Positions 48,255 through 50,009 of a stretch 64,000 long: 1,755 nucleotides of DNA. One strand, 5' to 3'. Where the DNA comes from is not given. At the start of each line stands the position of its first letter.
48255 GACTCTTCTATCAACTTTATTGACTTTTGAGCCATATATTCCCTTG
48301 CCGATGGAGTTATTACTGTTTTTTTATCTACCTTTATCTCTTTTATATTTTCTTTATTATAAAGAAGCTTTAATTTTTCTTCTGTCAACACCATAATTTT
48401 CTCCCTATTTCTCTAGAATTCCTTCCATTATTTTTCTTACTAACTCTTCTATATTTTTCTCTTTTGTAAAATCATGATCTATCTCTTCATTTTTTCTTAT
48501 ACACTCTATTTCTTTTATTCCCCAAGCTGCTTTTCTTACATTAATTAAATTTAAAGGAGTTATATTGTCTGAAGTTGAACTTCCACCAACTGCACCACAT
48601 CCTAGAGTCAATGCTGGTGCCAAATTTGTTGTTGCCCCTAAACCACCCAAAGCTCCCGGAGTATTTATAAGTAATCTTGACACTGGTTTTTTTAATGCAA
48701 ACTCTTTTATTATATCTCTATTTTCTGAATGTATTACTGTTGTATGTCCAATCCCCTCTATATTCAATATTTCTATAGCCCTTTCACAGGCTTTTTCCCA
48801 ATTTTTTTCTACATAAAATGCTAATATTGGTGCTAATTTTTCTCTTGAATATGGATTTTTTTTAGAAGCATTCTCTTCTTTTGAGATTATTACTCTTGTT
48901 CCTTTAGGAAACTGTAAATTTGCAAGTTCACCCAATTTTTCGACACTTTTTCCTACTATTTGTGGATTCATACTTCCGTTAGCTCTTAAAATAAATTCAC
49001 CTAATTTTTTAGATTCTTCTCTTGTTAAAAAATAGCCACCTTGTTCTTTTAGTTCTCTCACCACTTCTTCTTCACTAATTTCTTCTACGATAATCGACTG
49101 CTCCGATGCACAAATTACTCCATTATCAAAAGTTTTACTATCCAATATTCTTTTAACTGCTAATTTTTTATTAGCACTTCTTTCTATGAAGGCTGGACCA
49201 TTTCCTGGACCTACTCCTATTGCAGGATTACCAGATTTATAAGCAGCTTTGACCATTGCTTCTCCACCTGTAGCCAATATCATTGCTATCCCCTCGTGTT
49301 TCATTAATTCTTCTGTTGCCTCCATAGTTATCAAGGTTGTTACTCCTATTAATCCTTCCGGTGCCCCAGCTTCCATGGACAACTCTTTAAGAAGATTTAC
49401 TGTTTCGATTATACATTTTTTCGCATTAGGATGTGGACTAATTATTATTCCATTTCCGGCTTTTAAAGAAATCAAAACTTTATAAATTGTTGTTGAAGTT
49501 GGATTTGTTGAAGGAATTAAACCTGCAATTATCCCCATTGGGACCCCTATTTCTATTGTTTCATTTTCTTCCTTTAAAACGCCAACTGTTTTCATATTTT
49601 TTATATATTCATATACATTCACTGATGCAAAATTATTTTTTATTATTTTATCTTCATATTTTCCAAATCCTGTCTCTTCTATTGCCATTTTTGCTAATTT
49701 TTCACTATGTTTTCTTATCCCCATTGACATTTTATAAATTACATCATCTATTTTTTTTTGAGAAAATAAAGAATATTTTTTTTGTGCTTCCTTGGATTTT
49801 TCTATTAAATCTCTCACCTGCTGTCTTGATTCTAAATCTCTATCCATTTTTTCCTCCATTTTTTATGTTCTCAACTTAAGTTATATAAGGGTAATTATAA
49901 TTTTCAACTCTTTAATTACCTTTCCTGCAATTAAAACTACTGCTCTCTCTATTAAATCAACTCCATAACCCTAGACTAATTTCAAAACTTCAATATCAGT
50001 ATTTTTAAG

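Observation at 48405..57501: Two of three aldehyde-dehydrogenase paralogues in the microcompartment locus have lost the catalytic cysteine (Cys to Pro): candidate BMC scaffold pseudoenzymes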

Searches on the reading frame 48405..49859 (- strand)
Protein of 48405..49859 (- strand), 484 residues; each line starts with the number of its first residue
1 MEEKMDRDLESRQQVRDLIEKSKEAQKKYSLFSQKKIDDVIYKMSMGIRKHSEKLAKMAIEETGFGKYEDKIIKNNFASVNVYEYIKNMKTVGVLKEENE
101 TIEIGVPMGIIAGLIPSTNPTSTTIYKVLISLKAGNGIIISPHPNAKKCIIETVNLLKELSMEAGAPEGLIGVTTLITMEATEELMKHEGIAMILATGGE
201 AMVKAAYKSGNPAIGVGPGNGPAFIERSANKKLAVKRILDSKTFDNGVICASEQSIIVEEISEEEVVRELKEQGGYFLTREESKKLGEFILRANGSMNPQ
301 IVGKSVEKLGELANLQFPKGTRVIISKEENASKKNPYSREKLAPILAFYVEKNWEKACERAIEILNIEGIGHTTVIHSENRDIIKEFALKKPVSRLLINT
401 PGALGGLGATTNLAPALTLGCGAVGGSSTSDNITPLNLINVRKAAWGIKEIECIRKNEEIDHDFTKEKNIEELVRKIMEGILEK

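Call 4: search_protein_families(library=pfam, proteins=[window:48405-49859:-], max_evalue=0.01)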
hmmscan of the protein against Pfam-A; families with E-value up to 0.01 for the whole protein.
window:48405-49859:- (484 aa): 1 family
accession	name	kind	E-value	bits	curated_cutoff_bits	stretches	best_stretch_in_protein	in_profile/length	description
PF00171.27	Aldedh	-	9.1e-27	94.2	23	1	11-328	27-339/461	Aldehyde dehydrogenase family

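Call 5: search_solved_structures(query=window:48405-49859:-, max_evalue=1e-10, show_alignments=1)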
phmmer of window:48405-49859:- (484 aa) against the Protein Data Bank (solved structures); distinct sequences matched with E-value up to 1e-10: 15.
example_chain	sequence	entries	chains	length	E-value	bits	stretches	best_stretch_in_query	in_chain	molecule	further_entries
3k9d_A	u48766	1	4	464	4.4e-185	619.2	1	6-459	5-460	ALDEHYDE DEHYDROGENASE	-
5j78_A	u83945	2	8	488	5.1e-141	473.9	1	6-451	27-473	Acetaldehyde dehydrogenase (Acetylating)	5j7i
6ahc_A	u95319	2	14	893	4.9e-110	371.8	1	14-445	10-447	Aldehyde-alcohol dehydrogenase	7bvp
6tqh_A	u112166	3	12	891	5.1e-110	371.8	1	14-445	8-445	Aldehyde-alcohol dehydrogenase | Bifunctional aldehyde-alcohol dehydrogenase AdhE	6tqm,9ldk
8uhw_A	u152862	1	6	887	1.6e-109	370.1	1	13-446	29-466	Aldehyde-alcohol dehydrogenase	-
13he_A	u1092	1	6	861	1.7e-109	370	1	13-446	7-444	Aldehyde-alcohol dehydrogenase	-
3my7_A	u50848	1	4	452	2.2e-104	353.2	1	16-445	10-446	Alcohol dehydrogenase/acetaldehyde dehydrogenase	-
7dag_A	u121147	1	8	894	4e-104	352.3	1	16-445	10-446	Aldehyde-alcohol dehydrogenase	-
8cei_A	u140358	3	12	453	3.3e-92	313.1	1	13-452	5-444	Succinate-semialdehyde dehydrogenase (acetylating)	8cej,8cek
4c3s_A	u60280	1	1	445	1.9e-53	185.3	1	15-403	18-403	ALDEHYDE DEHYDROGENASE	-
5dbv_A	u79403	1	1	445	3.2e-52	181.3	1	15-403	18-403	Aldehyde Dehydrogenase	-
5dru_A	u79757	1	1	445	3.7e-52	181.1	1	15-403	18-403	Aldehyde Dehydrogenase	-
5jfl_A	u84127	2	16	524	1.5e-48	169.2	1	50-418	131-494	Aldehyde dehydrogenase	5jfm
5jfn_A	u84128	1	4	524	4.5e-47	164.3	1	50-418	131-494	Aldehyde dehydrogenase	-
6gvs_A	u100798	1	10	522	9.7e-47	163.2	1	50-408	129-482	Aldehyde dehydrogenase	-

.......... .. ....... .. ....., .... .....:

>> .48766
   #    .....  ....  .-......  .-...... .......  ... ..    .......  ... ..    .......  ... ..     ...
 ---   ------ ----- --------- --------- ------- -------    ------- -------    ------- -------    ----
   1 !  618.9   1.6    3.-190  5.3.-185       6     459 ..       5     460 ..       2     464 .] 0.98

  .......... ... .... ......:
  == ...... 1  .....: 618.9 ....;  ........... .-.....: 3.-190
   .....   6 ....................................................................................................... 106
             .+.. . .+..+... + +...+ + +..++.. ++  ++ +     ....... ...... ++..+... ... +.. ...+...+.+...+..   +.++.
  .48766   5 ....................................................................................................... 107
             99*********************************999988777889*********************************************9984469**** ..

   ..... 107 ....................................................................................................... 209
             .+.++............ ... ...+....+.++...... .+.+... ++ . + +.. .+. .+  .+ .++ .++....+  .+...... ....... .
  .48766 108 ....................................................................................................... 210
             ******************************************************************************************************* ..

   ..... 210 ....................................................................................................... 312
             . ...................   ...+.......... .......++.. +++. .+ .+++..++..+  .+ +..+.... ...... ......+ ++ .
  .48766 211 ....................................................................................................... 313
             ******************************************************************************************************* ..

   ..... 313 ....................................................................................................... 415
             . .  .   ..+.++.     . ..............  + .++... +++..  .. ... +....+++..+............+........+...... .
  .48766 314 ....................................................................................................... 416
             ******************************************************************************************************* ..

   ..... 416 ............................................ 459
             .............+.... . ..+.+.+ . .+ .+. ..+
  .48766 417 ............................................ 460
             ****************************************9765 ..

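Call 39: find_homologous_proteins(query=window:48405-49859:-, max_evalue=1e-30)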
Query window:48405-49859:- (484 aa): 8000 proteins with E <= 1e-30 among 8000 candidates; the best 120 are listed.
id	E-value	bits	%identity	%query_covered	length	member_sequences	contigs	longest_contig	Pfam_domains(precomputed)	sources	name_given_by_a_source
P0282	0.0e+0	1035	100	99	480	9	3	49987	PF00171.28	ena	-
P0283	1.3e-259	880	84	99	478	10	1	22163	PF00171.28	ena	-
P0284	9.6e-248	841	79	99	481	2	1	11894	PF00171.28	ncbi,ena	-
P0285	4.0e-229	779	74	99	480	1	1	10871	PF00171.28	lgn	-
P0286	4.2e-229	779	74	99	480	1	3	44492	PF00171.28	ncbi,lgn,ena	-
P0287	1.5e-228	777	74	99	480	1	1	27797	PF00171.28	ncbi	-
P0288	1.7e-228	777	74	99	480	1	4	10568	PF00171.28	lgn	-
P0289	1.8e-228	777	74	99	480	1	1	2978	PF00171.28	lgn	-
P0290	1.8e-225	767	73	99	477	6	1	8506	PF00171.28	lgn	-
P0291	3.2e-225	766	73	99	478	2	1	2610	PF00171.28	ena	-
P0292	7.0e-224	762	73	99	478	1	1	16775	PF00171.28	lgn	-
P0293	8.3e-224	762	73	99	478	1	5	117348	PF00171.28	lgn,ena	-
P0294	1.2e-223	761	72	99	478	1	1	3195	PF00171.28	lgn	-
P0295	1.8e-223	761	73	99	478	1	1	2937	PF00171.28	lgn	-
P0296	2.1e-223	760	73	99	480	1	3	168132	PF00171.28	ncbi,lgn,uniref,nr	ncbi:acetaldehyde dehydrogenase [Cetobacterium ceti]|uniref:Acetaldehyde dehydrogenase n=1 Tax=Cetob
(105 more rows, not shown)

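Call 40: find_encoding_contigs(protein=P0283, flank=10000, max_places=3)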
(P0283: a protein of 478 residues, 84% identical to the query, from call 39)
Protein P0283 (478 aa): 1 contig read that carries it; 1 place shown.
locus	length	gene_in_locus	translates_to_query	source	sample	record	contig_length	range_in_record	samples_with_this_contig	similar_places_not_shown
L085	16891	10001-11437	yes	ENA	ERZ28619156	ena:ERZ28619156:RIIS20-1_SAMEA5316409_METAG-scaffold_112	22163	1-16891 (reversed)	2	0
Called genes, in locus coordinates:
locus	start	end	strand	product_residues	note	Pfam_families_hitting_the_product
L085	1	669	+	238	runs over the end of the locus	PF00696:AA_kinase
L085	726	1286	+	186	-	PF01765:RRF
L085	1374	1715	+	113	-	PF00936:BMC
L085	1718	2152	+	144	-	PF10662:PduV-EutP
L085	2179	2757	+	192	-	PF00072:Response_reg, PF03861:ANTAR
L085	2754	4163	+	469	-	PF12282:GAF_PdtaS, PF07536:HWE_HK, PF07568:HisKA_2, PF02518:HATPase_c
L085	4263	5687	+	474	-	PF06277:EutA, PF14450:FtsA (faint)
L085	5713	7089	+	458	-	PF06751:EutB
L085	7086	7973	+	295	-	PF05985:EutC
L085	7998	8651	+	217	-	PF00936:BMC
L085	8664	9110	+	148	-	PF00936:BMC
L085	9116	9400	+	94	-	PF00936:BMC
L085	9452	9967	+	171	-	PF00936:BMC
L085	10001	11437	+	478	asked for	PF00171:Aldedh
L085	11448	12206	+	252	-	PF01923:Cob_adeno_trans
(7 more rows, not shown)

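Call 41: find_encoding_contigs(protein=P0284, flank=10000, max_places=3)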
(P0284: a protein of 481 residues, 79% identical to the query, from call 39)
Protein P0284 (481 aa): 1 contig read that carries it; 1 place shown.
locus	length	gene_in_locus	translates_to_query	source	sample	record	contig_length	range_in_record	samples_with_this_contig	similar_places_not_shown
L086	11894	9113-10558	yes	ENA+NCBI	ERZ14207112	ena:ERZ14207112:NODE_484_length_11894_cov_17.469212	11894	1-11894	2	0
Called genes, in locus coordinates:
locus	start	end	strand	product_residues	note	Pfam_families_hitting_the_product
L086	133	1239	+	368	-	-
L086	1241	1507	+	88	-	-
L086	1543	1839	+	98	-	PF00936:BMC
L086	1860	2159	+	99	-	PF00936:BMC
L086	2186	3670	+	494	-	PF00171:Aldedh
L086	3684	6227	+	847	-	PF02901:PFL-like, PF01228:Gly_radical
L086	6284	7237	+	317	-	PF13353:Fer4_12 (weak), PF12838:Fer4_7 (faint), PF12837:Fer4_6 (faint), PF13237:Fer4_10 (weak), PF13187:Fer4_9, PF04055:Radical_SAM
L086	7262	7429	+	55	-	-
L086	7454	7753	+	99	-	PF00936:BMC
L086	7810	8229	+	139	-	PF00936:BMC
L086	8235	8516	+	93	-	PF00936:BMC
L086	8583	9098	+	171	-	PF00936:BMC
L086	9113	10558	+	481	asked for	PF00171:Aldedh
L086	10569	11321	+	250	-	PF01923:Cob_adeno_trans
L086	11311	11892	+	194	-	?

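Call 79: search_protein_families(library=ncbifam, proteins=[window:48405-49847:-], max_evalue=1e-10)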
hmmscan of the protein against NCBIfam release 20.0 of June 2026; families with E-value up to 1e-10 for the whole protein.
window:48405-49847:- (480 aa): 21 families
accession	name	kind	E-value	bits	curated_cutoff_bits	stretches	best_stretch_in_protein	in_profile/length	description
TIGR02518.1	EutH_ACDH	equivalog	1.6e-226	752.9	620.1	1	2-475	1-485/488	acetaldehyde dehydrogenase (acetylating)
NF010378.0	PRK13805.1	equivalog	3.7e-159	531.3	951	1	5-448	10-457/872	bifunctional acetaldehyde-CoA/alcohol dehydrogenase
NF047625.1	AcylSulfactDhSauS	equivalog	1.2e-95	321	600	1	7-447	2-447/464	acylating sulfoacetaldehyde dehydrogenase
NF011927.0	PRK15398.1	subfamily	1.7e-77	261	403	1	10-416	37-437/465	aldehyde dehydrogenase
NF040648.1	lactal_redase_Meth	equivalog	1.2e-19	70.7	650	1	7-322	31-342/463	lactaldehyde dehydrogenase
TIGR01804.1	BADH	equivalog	1.1e-17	63.7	668.6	1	8-269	34-299/467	betaine-aldehyde dehydrogenase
NF007497.0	PRK10090.1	equivalog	7.1e-17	61.3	500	1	8-324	43-356/480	aldehyde dehydrogenase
NF001221.0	PRK00197.1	equivalog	7.1e-17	61.2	289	1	93-395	106-368/418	glutamate-5-semialdehyde dehydrogenase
TIGR01780.1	SSADH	subfamily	3.5e-16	59.1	646.35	1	8-331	18-337/448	succinate-semialdehyde dehydrogenase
NF050084.1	pip_6_carb_DH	equivalog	9.2e-13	47.9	730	1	6-269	16-286/475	L-piperidine-6-carboxylate dehydrogenase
NF006916.0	PRK09407.1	equivalog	2.2e-12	46.3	521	1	8-269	55-320/526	succinic semialdehyde dehydrogenase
NF009725.0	PRK13252.1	equivalog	2.5e-12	46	593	1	8-269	43-307/488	betaine-aldehyde dehydrogenase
TIGR02299.1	HpaE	equivalog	3.7e-12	45.6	638.35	1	10-269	39-301/488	5-carboxymethyl-2-hydroxymuconate semialdehyde dehydrogenase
NF040792.1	glyc_ald_dh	equivalog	4.1e-12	45.8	760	1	7-300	36-334/488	D-glyceraldehyde dehydrogenase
NF010000.0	PRK13473.1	subfamily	7.9e-12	44.5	615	1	7-269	37-303/475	aminobutyraldehyde dehydrogenase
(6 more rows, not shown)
